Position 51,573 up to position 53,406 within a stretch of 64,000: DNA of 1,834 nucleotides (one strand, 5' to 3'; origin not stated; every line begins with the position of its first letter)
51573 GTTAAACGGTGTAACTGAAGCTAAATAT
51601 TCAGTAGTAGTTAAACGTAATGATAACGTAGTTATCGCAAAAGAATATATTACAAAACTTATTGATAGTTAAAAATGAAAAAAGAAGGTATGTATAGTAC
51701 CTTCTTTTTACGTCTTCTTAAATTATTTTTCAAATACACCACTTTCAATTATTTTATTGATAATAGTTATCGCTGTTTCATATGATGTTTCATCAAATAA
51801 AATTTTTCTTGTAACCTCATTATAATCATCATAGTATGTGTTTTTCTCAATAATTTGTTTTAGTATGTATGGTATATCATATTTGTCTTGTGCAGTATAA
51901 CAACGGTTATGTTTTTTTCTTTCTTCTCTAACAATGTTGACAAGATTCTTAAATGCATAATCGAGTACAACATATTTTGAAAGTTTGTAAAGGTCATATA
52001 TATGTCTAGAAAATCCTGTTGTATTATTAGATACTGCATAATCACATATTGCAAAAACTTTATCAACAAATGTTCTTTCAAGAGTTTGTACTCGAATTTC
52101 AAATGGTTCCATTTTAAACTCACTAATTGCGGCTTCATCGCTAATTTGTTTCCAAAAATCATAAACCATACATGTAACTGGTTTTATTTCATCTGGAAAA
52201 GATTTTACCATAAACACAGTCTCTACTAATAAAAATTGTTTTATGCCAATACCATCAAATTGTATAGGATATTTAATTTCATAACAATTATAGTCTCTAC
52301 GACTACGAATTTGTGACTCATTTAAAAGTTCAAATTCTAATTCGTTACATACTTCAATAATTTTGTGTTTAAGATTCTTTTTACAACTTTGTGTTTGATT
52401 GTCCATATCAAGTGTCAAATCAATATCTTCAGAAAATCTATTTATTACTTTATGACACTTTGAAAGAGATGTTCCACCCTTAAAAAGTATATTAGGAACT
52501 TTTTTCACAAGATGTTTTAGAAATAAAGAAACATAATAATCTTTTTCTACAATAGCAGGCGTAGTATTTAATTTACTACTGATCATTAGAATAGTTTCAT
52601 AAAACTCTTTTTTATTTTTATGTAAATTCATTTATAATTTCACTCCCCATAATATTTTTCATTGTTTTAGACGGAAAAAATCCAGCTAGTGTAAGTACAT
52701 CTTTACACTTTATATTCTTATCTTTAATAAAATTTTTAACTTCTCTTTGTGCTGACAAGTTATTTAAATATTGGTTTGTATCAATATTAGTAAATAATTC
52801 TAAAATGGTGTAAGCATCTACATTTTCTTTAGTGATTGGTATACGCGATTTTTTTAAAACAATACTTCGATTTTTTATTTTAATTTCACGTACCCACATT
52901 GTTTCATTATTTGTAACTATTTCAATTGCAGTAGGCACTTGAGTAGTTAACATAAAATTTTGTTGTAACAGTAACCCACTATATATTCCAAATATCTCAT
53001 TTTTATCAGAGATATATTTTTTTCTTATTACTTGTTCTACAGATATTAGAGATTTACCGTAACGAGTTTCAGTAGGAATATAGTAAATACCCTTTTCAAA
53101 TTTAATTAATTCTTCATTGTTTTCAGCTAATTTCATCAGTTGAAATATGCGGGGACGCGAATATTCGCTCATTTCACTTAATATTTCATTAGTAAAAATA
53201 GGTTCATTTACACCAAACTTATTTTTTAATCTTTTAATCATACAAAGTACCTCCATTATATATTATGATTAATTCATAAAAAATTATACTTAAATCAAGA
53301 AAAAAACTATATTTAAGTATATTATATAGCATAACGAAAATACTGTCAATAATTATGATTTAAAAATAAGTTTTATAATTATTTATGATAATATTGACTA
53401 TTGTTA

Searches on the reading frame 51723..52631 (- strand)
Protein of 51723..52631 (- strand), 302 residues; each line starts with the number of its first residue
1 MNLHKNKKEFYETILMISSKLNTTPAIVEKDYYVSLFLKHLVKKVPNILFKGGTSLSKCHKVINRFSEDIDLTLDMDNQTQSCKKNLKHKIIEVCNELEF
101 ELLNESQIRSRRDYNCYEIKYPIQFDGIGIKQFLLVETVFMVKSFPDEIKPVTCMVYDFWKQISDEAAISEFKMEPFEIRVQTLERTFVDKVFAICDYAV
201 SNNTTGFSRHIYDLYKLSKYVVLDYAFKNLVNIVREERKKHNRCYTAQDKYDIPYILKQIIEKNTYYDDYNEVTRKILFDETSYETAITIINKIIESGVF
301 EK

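Call 24: search_protein_families(library=pfam, proteins=[window:51723-52631:-], max_evalue=0.001)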
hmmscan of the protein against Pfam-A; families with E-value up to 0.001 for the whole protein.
window:51723-52631:- (302 aa): 1 family
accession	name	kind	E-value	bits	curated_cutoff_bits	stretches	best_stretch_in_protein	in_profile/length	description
PF08843.17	AbiEii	-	1.6e-33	117.1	22.5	1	38-283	3-229/238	Nucleotidyl transferase AbiEii toxin, Type IV TA system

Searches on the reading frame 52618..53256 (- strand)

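Call 24: search_protein_families(library=pfam, proteins=[window:52618-53256:-], max_evalue=0.001)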
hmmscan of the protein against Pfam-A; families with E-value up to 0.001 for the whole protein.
window:52618-53256:- (212 aa): 1 family
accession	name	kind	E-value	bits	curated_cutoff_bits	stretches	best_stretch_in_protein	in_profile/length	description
PF19570.5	DUF6088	-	3.6e-07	30.5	25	1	42-137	34-125/172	Family of unknown function (DUF6088)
